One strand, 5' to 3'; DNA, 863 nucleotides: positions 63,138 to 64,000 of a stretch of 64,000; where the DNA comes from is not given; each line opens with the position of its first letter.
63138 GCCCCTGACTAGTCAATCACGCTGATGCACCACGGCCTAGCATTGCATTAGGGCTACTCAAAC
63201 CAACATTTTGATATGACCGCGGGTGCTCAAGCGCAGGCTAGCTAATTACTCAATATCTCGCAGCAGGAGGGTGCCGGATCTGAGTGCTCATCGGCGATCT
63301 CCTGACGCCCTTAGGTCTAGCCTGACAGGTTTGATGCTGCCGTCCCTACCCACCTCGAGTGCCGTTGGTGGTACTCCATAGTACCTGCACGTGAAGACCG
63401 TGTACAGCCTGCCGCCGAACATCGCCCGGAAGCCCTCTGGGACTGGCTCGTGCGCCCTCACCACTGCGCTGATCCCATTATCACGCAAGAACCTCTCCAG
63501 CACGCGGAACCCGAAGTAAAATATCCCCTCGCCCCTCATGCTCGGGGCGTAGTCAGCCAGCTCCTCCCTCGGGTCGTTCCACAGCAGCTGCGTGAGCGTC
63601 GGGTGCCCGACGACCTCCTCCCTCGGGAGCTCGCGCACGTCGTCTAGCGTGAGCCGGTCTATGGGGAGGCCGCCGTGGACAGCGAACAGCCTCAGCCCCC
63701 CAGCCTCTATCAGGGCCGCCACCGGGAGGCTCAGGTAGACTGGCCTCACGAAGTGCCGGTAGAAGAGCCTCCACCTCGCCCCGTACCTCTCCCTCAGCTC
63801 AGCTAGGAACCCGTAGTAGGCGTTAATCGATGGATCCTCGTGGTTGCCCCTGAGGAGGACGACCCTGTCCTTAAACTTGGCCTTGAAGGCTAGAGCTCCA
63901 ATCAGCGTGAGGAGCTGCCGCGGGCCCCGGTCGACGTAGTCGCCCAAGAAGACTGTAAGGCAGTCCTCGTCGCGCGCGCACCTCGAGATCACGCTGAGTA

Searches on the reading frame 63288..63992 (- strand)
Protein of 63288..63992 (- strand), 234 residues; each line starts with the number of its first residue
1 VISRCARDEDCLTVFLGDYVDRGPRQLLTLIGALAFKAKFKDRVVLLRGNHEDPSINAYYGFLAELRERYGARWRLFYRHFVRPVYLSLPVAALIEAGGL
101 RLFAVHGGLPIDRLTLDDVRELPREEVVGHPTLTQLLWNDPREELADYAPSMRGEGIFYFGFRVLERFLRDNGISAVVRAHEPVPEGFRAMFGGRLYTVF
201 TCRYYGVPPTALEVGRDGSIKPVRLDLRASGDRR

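Call 33: search_protein_families(library=pfam, proteins=[window:63288-63992:-], max_evalue=0.0001)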
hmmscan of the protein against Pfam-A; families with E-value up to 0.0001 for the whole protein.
window:63288-63992:- (234 aa): 1 family
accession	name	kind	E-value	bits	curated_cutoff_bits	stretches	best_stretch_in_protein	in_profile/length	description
PF00149.33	Metallophos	-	9.6e-22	78.8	21.5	1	14-185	35-191/191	Calcineurin-like phosphoesterase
